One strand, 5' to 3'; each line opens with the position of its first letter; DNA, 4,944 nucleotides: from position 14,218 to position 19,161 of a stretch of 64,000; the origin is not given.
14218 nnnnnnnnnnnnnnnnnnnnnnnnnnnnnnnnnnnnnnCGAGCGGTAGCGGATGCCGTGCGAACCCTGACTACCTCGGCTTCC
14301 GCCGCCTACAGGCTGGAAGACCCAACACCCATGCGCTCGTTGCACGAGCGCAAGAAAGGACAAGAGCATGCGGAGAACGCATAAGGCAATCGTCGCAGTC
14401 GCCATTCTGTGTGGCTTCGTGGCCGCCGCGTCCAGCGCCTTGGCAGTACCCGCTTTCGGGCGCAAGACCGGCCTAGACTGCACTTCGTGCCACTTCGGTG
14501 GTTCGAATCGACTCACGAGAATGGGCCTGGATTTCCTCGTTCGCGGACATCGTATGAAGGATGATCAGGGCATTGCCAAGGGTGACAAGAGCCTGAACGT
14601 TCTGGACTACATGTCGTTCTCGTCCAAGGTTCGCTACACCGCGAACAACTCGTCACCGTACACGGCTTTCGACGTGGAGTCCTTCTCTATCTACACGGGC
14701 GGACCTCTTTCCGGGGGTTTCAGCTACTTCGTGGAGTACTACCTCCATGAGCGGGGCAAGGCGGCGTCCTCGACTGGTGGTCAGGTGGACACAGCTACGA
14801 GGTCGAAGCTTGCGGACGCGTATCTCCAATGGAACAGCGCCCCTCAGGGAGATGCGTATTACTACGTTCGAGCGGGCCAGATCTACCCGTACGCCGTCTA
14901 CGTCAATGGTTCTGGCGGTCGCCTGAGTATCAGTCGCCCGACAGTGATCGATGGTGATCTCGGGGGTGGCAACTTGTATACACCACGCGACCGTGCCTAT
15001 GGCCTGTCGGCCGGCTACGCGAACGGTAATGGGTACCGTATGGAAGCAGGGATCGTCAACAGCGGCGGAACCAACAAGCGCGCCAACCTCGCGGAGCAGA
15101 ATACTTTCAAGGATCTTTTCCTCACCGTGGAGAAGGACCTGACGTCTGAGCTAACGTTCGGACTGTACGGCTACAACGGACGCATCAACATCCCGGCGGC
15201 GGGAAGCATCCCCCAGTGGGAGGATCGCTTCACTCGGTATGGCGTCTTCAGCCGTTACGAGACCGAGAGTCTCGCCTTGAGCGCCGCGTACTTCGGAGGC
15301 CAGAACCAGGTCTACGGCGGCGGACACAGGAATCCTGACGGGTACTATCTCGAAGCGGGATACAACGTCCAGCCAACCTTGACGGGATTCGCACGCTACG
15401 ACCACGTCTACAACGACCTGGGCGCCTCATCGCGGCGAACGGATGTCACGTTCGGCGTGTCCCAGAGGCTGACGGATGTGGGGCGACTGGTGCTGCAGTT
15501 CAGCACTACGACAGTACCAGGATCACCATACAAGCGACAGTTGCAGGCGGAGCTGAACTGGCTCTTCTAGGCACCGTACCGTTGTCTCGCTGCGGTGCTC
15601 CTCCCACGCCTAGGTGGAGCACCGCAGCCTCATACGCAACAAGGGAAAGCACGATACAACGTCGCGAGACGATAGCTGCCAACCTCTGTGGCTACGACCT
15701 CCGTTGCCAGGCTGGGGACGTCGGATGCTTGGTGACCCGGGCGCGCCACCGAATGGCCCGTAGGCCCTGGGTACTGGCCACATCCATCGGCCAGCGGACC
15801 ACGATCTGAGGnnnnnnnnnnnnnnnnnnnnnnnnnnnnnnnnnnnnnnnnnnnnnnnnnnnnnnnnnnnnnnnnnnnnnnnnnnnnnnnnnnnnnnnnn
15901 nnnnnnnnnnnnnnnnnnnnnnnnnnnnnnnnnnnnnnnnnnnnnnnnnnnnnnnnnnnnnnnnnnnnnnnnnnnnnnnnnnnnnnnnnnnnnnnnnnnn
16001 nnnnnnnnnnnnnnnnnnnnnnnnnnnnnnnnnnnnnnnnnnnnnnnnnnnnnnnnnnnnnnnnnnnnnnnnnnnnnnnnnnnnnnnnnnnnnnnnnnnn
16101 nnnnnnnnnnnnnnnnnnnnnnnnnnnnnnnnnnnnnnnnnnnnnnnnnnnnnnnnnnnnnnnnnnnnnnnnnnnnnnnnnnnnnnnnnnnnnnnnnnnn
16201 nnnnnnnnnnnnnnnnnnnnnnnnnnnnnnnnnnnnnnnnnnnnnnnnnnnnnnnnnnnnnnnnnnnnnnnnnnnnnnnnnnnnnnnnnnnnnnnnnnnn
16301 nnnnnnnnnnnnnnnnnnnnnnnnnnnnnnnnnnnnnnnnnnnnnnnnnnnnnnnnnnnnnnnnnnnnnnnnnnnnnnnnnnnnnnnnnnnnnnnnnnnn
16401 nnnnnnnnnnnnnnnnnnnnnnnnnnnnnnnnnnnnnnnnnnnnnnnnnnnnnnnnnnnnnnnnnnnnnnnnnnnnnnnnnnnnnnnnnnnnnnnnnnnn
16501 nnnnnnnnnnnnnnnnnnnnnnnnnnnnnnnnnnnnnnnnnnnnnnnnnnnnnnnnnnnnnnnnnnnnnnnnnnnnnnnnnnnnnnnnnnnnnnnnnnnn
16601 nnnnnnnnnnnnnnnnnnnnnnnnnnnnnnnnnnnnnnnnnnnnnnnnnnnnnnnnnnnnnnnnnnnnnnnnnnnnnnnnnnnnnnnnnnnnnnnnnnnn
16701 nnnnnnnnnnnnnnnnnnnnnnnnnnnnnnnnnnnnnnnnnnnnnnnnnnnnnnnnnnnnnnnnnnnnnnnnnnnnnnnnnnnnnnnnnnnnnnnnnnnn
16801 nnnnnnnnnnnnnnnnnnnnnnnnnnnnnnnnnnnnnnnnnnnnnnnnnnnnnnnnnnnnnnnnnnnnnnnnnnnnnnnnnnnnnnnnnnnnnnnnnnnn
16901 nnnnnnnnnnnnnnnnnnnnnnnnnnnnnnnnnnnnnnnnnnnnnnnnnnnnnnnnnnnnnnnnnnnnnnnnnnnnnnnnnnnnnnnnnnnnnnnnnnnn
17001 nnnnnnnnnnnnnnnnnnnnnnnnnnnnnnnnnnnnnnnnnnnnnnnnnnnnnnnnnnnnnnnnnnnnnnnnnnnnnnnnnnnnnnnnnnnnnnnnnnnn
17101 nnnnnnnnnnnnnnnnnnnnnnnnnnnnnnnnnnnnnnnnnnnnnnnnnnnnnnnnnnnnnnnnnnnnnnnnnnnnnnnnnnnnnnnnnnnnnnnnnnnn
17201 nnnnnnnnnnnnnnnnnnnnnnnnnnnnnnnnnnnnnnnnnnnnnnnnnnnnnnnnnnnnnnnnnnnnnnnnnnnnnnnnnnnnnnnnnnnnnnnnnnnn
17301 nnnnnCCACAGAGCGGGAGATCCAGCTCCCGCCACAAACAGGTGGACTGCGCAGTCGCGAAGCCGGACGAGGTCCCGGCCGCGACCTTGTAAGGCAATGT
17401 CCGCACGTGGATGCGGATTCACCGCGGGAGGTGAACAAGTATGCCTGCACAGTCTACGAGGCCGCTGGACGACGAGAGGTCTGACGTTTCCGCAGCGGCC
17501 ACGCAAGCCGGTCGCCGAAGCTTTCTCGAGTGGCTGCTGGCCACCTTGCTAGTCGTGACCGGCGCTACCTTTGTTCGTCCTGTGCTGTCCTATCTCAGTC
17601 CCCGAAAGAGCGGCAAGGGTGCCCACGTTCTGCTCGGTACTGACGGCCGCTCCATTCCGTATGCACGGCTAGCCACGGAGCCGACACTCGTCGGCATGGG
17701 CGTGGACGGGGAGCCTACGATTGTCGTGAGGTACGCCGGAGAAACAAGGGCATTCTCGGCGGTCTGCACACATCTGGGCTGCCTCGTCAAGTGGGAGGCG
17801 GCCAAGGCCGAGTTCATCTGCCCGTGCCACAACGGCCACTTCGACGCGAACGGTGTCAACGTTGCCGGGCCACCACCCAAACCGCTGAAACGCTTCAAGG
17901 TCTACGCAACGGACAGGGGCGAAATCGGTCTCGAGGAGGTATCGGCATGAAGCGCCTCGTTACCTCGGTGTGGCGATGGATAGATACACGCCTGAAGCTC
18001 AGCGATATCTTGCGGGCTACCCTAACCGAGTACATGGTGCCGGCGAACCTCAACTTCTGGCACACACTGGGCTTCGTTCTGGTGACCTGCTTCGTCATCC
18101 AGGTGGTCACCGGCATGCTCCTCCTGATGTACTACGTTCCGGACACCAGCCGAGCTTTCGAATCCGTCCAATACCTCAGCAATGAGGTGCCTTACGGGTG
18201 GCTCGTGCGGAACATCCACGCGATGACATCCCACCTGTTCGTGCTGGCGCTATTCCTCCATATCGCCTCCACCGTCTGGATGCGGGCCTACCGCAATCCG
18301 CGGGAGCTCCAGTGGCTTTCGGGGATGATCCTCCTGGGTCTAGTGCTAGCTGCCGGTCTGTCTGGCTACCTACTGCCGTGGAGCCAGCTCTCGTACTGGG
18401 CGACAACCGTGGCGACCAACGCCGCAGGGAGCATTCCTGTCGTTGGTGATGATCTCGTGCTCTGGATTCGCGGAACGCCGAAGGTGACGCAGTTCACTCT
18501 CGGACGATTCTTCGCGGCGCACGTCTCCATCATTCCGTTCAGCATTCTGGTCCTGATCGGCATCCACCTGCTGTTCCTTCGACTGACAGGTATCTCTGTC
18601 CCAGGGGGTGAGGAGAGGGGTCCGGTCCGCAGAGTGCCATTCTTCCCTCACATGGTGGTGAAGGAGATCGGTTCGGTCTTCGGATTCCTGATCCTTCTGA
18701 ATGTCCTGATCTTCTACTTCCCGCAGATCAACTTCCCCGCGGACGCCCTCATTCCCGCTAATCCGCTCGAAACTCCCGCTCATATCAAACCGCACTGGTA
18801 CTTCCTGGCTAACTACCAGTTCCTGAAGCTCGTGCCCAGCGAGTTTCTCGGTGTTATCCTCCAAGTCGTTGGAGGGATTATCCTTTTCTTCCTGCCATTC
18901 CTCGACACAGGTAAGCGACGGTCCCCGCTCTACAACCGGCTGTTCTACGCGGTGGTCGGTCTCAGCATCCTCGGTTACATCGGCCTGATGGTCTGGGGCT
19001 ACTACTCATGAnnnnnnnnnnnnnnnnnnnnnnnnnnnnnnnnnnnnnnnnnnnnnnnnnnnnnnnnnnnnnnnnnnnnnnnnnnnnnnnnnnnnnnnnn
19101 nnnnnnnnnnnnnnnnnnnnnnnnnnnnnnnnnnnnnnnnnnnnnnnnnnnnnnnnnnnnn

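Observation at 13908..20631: Fourteen-c-heme porin-cytochrome + Rieske/cytochrome b gene block: candidate iron-redox / extracellular electron-transfer respiratory module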

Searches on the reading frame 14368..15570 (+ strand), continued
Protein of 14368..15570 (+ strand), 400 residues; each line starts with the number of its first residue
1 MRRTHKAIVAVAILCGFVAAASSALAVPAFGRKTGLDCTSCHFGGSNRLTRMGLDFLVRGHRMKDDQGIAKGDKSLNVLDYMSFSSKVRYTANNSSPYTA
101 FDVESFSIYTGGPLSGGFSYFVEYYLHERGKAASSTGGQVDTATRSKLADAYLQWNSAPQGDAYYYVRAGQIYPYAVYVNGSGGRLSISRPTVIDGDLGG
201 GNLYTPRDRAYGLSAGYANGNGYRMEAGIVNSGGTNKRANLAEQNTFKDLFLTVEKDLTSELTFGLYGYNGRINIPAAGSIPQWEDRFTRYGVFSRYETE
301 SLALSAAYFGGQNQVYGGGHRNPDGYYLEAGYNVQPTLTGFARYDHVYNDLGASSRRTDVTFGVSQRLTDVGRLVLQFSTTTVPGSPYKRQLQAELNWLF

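Call 75: search_protein_families(library=pfam, proteins=[L012:7725-8450:-, window:14368-15570:+, L017:8893-10488:+], max_evalue=1)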
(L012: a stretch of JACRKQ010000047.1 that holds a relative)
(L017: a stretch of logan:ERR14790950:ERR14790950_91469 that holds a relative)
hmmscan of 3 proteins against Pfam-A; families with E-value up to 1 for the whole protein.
L012:7725-8450:- (242 aa): 0 families

window:14368-15570:+ (400 aa): 1 family
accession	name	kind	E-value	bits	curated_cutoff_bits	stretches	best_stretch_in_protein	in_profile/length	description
PF13786.12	DUF4179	-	0.7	10.8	30.1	0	3-30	5-30/94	Domain of unknown function (DUF4179)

L017:8893-10488:+ (532 aa): 8 families
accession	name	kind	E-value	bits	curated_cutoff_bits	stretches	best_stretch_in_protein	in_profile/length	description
PF01292.26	Ni_hydr_CYTB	-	4.8e-11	43.2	30.1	1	347-528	1-162/179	Prokaryotic cytochrome b561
PF14522.11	Cytochrome_C7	-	2.3e-09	37.4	24.8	4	79-146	8-66/67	Cytochrome c7 and related cytochrome c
PF09699.15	Paired_CXXCH_1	-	1.4e-06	28.3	20.6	1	115-150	8-40/41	Doubled CXXCH motif (Paired_CXXCH_1)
PF14537.11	Cytochrom_c3_2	-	0.0001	23.1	25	2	60-146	5-78/79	Cytochrome c3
PF02085.21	Cytochrom_CIII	-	0.0012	19.6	22.9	1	49-146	18-101/101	Class III cytochrome C family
PF13435.11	Cytochrome_C554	-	0.014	16.7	20.8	1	28-68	44-83/84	Cytochrome c554 and c-prime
PF03264.19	Cytochrom_NNT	-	0.019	15.1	24.1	2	83-127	124-171/174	NapC/NirT cytochrome c family, N-terminal region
PF00684.25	DnaJ_CXXCXGXG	-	0.12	13.1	32.7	0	33-91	16-62/65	DnaJ central domain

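Call 80: find_related_loci(query=A2, collection=metagenome_contigs, flank=10000)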
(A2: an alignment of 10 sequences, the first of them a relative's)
Query A2 (400 aa) in metagenome_contigs; peptide patterns used: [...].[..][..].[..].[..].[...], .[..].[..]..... (x = any residue, [..] = any of these).
253 stretches matched a pattern; 17 encode a relative of the query (tblastn E <= 1e-3); 17 distinct loci.
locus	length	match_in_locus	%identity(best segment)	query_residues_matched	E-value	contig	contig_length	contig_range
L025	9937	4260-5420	68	17-400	1e-178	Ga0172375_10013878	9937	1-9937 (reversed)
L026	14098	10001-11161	68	17-400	1e-178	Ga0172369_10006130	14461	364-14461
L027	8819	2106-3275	55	30-400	2e-133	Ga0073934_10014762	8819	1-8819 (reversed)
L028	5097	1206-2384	52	9-400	2e-129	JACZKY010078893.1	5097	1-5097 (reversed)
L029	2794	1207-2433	50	7-400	5e-123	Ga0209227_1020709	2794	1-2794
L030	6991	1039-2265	50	7-400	3e-118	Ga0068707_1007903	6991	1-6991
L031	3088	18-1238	50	17-400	2e-116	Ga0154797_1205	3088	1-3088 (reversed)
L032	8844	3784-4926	48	17-400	9e-107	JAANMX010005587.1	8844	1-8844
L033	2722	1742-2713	50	21-346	2e-102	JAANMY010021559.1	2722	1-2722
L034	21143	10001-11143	48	17-400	6e-107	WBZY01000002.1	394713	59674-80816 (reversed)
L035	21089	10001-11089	46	26-400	5e-93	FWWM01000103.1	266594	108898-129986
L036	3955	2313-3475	54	9-400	4e-92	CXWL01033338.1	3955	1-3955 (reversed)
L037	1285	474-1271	41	8-286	1e-56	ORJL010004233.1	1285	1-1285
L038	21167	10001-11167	31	10-400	4e-52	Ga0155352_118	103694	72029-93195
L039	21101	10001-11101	32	8-379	1e-39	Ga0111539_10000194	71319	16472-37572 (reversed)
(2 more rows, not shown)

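Call 90: find_encoding_contigs(protein=P0020, flank=10000, max_places=2)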
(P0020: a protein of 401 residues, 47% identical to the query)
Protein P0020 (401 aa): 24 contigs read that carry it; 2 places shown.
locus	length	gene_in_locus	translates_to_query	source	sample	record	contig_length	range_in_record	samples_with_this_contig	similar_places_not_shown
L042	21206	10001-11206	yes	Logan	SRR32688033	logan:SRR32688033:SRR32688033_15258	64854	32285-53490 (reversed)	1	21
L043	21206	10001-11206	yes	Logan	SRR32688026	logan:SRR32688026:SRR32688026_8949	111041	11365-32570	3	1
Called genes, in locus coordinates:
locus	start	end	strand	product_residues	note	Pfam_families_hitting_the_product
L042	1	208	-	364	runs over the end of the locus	PF00226:DnaJ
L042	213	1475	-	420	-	PF28597:T2SSF_N, PF00482:T2SSF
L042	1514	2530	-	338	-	PF00482:T2SSF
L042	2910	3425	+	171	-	-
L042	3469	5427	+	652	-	PF20581:DUF6785, PF20580:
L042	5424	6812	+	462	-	PF02517:Rce1-like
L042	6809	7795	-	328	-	PF28475:DUF8413, PF01944:SpoIIM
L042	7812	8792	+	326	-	-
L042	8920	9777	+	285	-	PF00140:Sigma70_r1_2, PF04542:Sigma70_r2, PF04539:Sigma70_r3, PF04545:Sigma70_r4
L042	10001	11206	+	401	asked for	-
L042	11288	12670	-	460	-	PF00206:Lyase_1, PF14698:ASL_C2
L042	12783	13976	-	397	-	PF00764:Arginosuc_synth, PF06508:QueC (weak), PF20979:Arginosuc_syn_C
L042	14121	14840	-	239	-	PF07589:PEP_exosort_dom (weak)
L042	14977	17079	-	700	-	PF00202:Aminotran_3, PF01212:Beta_elim_lyase (weak), PF02729:OTCace_N, PF00185:OTCace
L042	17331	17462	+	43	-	-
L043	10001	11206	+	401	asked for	-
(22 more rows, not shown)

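Call 91: find_encoding_contigs(protein=P0009, flank=10000, max_places=1)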
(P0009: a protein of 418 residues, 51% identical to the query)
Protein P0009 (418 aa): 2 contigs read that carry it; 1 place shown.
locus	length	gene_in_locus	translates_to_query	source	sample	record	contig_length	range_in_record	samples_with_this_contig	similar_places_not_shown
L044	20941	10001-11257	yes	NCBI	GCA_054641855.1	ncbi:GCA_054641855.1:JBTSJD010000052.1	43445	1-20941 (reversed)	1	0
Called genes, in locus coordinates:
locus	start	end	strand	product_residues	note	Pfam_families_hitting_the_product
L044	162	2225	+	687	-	PF09134:Invasin_D3 (faint)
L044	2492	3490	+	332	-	PF13428:TPR_14 (faint), PF07719:TPR_2 (faint), PF13174:TPR_6 (faint), PF13431:TPR_17 (faint), PF13432:TPR_16 (weak), PF13371:TPR_9 (weak), PF13432:TPR_16, PF14559:TPR_19 (weak), +4 more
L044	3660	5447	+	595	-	PF00425:Chorismate_bind, PF01063:Aminotran_4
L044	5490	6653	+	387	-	PF02463:SMC_N (weak), PF13175:AAA_15 (weak), PF13476:AAA_23 (faint), PF13304:AAA_21, PF13175:AAA_15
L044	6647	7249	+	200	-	PF14103:DUF4276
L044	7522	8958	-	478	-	PF00672:HAMP, PF00512:HisKA, PF02518:HATPase_c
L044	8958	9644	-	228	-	PF00072:Response_reg, PF00486:Trans_reg_C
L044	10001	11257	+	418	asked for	-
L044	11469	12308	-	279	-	PF01261:AP_endonuc_2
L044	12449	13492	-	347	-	PF01087:GalP_UDP_transf, PF16268:DUF4921 (faint), PF01230:HIT (faint), PF16285:DUF4931_N, PF02744:GalP_UDP_tr_C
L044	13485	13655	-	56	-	PF04945:YHS, PF08394:Arc_trans_TRASH (weak)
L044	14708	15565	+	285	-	PF00165:HTH_AraC (weak), PF12833:HTH_18, PF00583:Acetyltransf_1, PF13673:Acetyltransf_10, PF13508:Acetyltransf_7, PF08445:FR47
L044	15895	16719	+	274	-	PF01209:Ubie_methyltran, PF13847:Methyltransf_31, PF08241:Methyltransf_11, PF08242:Methyltransf_12 (weak), PF13649:Methyltransf_25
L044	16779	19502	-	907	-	PF17764:PriA_3primeBD, PF04851:ResIII, PF00270:DEAD, PF18319:Zn_ribbon_PriA, PF00271:Helicase_C (weak), PF18074:PriA_C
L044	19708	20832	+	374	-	PF00990:GGDEF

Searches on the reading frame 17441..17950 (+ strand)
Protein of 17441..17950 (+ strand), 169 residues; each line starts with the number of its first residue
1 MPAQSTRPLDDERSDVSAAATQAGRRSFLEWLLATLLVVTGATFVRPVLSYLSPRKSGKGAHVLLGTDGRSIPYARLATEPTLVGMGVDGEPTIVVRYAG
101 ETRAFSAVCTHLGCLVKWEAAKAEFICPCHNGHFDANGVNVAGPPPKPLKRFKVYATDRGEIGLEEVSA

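Call 3: search_protein_families(library=pfam, proteins=[window:17441-17950:+], max_evalue=0.01)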
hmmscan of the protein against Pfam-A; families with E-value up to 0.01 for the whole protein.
window:17441-17950:+ (169 aa): 2 families
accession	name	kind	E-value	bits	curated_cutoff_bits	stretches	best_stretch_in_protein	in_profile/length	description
PF00355.32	Rieske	-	4.7e-12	46.1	20.3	1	83-152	16-87/88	Rieske [2Fe-2S] domain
PF25471.1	TM_PetC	-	0.0053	16.9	37.1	1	23-61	7-45/48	Iron-sulfur subunit PetC transmembrane anchor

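Call 4: search_protein_families(library=ncbifam, proteins=[window:17441-17950:+], max_evalue=0.01)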
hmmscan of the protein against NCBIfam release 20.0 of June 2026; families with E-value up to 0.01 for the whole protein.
window:17441-17950:+ (169 aa): 6 families
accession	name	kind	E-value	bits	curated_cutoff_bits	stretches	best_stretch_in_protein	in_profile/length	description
NF045928.1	Cytb6fFeSPetC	equivalog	7.1e-25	87.4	250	1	18-164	7-163/179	cytochrome b6-f complex iron-sulfur subunit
NF010001.0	PRK13474.1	subfamily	1.8e-24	86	154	1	17-158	6-156/178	cytochrome b6-f complex iron-sulfur subunit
TIGR01416.1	Rieske_proteo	equivalog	5.7e-15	55.8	97.4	1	105-150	112-161/176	ubiquinol-cytochrome c reductase iron-sulfur subunit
NF050121.1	bc1_QcrA_actin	exception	9.7e-11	41.7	275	1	100-160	238-301/319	cytochrome bc1 complex Rieske iron-sulfur subunit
TIGR02694.1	arsenite_ox_S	equivalog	3.4e-09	36.7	95.65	1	99-161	48-112/129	arsenate reductase (azurin) small subunit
NF041174.1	SDX_Thmprot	equivalog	3.7e-06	27.1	170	1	88-145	22-80/109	sulredoxin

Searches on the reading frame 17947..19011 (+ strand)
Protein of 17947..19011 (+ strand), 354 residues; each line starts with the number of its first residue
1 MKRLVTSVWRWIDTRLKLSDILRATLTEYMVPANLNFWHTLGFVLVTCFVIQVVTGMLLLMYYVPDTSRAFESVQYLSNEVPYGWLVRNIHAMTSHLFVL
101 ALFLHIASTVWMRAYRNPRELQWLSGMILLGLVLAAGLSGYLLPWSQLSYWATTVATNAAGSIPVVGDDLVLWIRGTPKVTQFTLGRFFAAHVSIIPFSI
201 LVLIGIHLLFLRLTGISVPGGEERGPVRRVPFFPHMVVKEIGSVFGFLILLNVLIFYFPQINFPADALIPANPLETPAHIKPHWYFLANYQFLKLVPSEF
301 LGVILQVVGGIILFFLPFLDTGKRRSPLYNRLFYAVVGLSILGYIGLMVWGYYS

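Call 3: search_protein_families(library=pfam, proteins=[window:17947-19011:+], max_evalue=0.01)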
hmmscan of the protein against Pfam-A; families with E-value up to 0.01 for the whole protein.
window:17947-19011:+ (354 aa): 4 families
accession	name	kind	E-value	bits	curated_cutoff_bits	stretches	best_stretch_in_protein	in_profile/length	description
PF00033.24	Cytochrome_B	-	1.6e-56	191.6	27.2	1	27-214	2-188/189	Cytochrome b/b6/petB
PF13631.11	Cytochrom_B_N_2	-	5.8e-40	137.4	27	1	97-262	2-166/169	Cytochrome b(N-terminal)/b6/petB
PF00032.22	Cytochrom_B_C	-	9.9e-21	74.3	20.7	1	270-351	1-82/102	Cytochrome b(C-terminal)/b6/petD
PF14358.11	DUF4405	-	2.1e-05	25.4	26.7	1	42-107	3-63/66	Domain of unknown function (DUF4405)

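Call 4: search_protein_families(library=ncbifam, proteins=[window:17947-19011:+], max_evalue=0.01)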
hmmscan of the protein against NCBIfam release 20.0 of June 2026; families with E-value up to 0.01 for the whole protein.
window:17947-19011:+ (354 aa): 5 families
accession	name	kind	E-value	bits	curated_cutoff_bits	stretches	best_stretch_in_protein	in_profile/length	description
NF002990.0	PRK03735.1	subfamily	3.5e-59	200.3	325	1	6-219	3-222/223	cytochrome b6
NF040969.1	cytb_ExtP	equivalog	1.6e-56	191.4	290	1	34-218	20-204/205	selenite/tellurite reduction operon b-type cytochrome ExtP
NF050120.1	bc1_QcrB_actin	exception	1.8e-32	112.9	500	1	68-304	72-308/458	cytochrome bc1 complex cytochrome b subunit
NF041076.1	cyt_b_SoxC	equivalog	1.7e-29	103.1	740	2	10-215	3-199/542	proton pump complex cytochrome B SoxC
TIGR01156.1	cytb6_f_IV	equivalog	3.5e-09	36.7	127.05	1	262-327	57-123/160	cytochrome b6-f complex subunit IV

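Call 59: search_solved_structures(query=window:17947-19011:+, max_evalue=1e-10)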
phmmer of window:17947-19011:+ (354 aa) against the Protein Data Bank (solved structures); distinct sequences matched with E-value up to 1e-10: 53.
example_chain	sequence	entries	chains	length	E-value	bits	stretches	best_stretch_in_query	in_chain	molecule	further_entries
6kls_B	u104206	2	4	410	4.5e-73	249.7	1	4-350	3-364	cytochrome b subunit | Cytochrome b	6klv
8zos_A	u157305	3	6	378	1e-69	238.6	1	21-342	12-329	Cytochrome b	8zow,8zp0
5gup_w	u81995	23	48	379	1.1e-69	238.6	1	21-342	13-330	Cytochrome b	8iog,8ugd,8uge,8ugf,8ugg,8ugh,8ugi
8uca_3C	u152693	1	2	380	3.3e-69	237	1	21-345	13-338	Cytochrome b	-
7o37_C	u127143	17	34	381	3.3e-69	237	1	21-345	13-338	Cytochrome b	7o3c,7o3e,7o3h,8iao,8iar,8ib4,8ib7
5j4z_AC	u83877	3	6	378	1.9e-67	231.2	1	22-336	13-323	Cytochrome b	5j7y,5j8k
6q9e_b1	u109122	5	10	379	2.3e-67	230.9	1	21-336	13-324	Cytochrome b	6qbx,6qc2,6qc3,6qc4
1be3_C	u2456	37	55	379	1.4e-66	228.4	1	22-338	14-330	CYTOCHROME BC1 COMPLEX | Cytochrome B | Cytochrome b, heme protein, mitochondrial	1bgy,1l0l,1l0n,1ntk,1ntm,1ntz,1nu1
1qcr_C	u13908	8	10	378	1.4e-66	228.3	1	22-344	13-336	UBIQUINOL CYTOCHROME C OXIDOREDUCTASE | Cytochrome b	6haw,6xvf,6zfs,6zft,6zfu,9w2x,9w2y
5nmi_C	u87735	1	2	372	1.5e-66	228.3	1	24-338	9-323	Cytochrome b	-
8smr_I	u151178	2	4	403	2.1e-66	227.8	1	9-346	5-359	Cytochrome b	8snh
9h8t_J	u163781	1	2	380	8.9e-66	225.7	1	22-333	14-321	Cytochrome b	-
8bel_C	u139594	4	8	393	1.8e-64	221.4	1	17-347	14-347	Cytochrome b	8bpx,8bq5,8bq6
7jrg_C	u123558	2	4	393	1.9e-64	221.4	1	18-347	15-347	COB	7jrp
8e73_C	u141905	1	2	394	1.9e-64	221.4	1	18-347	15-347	COB (cyt b)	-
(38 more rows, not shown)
